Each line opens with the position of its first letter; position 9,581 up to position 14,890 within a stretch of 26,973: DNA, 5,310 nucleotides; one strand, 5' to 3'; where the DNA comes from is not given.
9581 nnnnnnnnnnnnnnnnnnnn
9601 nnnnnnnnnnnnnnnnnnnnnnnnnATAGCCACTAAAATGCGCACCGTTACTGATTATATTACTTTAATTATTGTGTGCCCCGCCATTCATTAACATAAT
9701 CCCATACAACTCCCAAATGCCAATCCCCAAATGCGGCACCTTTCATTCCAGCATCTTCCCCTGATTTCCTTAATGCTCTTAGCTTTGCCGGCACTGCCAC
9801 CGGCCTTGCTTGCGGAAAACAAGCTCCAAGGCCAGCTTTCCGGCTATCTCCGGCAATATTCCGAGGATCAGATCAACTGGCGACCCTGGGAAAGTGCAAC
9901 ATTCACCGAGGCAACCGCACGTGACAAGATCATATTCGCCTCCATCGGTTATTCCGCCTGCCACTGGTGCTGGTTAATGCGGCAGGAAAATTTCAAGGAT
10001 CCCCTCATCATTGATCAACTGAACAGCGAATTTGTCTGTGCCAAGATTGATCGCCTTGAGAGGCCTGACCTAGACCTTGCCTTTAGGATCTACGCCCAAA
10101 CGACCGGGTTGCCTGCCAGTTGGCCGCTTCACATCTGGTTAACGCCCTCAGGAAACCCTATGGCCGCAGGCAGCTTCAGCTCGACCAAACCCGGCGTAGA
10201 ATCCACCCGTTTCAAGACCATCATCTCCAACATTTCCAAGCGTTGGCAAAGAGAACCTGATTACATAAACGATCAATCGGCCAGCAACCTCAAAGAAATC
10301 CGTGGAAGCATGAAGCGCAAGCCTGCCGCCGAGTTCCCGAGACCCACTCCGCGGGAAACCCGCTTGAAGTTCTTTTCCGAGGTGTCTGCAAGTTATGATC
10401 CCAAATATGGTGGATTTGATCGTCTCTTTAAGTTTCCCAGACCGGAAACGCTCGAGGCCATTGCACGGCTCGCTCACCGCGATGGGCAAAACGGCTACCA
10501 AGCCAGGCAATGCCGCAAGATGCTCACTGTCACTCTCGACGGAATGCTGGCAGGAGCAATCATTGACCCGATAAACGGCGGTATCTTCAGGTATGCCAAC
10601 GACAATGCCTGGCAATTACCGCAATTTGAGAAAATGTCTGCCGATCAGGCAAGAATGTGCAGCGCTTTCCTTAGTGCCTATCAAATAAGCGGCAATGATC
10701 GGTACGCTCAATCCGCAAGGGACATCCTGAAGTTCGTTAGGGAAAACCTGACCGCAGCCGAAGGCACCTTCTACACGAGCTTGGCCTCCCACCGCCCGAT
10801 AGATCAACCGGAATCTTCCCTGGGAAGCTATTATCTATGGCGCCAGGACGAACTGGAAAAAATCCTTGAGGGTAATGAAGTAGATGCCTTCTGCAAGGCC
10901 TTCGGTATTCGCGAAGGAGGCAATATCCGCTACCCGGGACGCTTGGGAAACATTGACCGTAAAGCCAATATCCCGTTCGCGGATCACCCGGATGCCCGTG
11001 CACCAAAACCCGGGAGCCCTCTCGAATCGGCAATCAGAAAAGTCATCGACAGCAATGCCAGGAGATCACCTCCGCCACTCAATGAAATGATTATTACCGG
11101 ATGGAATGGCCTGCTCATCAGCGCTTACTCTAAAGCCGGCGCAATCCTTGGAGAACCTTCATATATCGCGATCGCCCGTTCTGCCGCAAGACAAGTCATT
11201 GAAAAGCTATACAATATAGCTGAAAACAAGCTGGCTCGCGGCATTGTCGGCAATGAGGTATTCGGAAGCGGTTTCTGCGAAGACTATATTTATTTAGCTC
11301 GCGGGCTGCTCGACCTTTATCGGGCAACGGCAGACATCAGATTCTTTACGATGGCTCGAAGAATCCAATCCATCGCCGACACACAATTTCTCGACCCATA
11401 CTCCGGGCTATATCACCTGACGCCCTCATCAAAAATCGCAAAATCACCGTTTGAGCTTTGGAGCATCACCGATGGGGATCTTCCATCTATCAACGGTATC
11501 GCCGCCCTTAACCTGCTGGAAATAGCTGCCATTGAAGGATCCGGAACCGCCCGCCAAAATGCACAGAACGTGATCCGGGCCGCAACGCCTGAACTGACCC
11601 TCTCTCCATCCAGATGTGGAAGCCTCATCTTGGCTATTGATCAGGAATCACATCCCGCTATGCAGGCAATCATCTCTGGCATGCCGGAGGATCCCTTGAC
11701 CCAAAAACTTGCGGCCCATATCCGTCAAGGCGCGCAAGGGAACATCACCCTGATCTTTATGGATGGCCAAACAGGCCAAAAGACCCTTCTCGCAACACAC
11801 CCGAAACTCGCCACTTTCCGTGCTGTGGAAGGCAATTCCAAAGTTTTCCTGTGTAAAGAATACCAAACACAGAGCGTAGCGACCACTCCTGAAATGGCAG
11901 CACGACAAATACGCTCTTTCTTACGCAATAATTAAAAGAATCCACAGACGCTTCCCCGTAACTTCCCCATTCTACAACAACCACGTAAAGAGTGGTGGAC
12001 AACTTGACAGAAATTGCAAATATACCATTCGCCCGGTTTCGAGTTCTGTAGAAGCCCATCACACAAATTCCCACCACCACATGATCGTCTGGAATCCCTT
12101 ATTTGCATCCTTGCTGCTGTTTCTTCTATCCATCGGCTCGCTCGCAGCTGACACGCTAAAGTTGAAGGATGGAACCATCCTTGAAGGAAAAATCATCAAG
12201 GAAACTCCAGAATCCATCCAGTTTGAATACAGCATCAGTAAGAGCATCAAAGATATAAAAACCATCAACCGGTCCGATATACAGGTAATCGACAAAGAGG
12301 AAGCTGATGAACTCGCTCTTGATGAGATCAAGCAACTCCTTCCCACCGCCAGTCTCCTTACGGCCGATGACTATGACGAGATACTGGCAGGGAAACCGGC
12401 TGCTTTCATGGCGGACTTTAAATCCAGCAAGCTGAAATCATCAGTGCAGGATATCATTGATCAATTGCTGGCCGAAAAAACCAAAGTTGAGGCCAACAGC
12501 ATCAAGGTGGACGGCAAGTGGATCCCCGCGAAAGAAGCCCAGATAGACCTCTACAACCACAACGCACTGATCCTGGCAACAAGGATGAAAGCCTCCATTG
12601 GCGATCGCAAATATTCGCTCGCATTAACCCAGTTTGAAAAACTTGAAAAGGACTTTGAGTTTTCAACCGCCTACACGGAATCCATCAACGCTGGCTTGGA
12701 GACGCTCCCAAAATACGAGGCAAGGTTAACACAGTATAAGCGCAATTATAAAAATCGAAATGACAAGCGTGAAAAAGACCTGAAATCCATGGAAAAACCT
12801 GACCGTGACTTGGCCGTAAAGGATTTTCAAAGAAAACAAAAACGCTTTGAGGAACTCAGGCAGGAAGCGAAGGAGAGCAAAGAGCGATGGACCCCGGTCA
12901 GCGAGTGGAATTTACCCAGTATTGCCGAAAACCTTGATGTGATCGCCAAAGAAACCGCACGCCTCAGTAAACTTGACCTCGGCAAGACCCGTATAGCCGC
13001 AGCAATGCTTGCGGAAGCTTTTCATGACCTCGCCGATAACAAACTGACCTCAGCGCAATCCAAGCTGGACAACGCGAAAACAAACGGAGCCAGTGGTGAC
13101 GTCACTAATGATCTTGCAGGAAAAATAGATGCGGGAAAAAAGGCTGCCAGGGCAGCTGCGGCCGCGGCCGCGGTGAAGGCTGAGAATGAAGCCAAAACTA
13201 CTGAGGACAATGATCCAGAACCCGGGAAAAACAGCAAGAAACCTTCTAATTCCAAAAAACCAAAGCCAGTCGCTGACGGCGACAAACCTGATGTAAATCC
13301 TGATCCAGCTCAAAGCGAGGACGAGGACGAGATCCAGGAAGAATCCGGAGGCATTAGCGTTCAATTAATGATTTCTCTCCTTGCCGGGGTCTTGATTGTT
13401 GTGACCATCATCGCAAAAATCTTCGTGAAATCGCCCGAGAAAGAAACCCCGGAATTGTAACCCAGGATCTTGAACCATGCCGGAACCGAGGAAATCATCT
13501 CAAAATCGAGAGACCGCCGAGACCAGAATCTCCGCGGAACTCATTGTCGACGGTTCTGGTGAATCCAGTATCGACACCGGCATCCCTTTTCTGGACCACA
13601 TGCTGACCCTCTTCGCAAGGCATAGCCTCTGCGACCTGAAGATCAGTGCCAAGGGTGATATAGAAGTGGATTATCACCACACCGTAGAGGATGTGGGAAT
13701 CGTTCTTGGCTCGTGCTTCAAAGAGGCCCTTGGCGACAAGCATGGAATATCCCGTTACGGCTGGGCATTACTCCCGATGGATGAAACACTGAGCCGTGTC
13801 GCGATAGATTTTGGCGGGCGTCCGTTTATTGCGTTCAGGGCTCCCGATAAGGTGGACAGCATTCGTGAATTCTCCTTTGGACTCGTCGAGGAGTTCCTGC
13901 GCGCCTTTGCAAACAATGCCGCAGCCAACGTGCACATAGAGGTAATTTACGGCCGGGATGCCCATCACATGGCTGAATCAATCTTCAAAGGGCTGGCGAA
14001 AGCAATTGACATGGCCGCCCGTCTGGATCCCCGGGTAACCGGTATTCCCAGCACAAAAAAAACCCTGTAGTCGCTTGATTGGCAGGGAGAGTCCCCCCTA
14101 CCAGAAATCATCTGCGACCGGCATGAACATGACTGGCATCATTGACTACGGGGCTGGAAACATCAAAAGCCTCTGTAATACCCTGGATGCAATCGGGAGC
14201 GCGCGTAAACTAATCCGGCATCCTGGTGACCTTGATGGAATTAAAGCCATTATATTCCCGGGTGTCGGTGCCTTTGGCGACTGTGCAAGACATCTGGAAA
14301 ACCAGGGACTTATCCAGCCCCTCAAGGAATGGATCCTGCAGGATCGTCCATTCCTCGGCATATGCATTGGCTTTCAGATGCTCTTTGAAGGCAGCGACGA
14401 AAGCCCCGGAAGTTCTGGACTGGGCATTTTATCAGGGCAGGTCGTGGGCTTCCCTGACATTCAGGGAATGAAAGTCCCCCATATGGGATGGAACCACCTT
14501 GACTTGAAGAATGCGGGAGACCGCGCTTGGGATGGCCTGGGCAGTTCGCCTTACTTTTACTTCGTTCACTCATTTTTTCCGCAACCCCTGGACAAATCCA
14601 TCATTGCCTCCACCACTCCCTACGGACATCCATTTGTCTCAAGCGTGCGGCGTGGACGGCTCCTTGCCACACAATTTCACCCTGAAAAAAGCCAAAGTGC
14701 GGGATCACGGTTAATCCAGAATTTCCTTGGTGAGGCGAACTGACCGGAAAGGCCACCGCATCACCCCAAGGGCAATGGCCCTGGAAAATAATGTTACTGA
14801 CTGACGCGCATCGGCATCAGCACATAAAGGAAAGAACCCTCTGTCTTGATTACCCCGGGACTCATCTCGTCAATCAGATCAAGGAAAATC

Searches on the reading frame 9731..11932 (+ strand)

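Call 114: search_protein_families(library=pfam, proteins=[window:9731-11932:+], max_evalue=0.00001)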
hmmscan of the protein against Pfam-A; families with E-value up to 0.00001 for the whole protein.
window:9731-11932:+ (734 aa): 1 family
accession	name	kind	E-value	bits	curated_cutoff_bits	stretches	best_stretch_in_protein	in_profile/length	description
PF03190.21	Thioredox_DsbH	-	1.9e-45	155.2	27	1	30-189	2-161/163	Protein of unknown function, DUF255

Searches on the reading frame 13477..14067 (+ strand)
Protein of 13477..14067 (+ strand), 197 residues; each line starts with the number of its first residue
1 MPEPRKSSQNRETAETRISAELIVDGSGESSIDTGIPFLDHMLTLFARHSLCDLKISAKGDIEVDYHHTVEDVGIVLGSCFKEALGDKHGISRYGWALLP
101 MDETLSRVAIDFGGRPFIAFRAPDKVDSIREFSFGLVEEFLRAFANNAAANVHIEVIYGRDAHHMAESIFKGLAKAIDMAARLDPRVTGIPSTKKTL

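Call 114: search_protein_families(library=pfam, proteins=[window:13477-14067:+], max_evalue=0.00001)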
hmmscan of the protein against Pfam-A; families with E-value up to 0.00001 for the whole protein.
window:13477-14067:+ (197 aa): 1 family
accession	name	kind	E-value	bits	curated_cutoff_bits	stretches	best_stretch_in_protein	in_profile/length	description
PF00475.24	IGPD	-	2.2e-61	206.6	27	1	34-177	1-144/144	Imidazoleglycerol-phosphate dehydratase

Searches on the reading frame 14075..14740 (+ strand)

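Call 114: search_protein_families(library=pfam, proteins=[window:14075-14740:+], max_evalue=0.00001)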
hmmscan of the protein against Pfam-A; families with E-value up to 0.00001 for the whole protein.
window:14075-14740:+ (222 aa): 3 families
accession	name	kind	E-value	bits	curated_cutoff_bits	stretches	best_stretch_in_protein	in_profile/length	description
PF00117.34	GATase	-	6.5e-18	65.5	22.8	1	22-218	2-187/190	Glutamine amidotransferase class-I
PF01174.25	SNO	-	1.1e-07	32.4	27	0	28-110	6-88/188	SNO glutamine amidotransferase family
PF07685.20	GATase_3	-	1.2e-06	28.7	27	1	47-122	30-114/196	CobB/CobQ-like glutamine amidotransferase domain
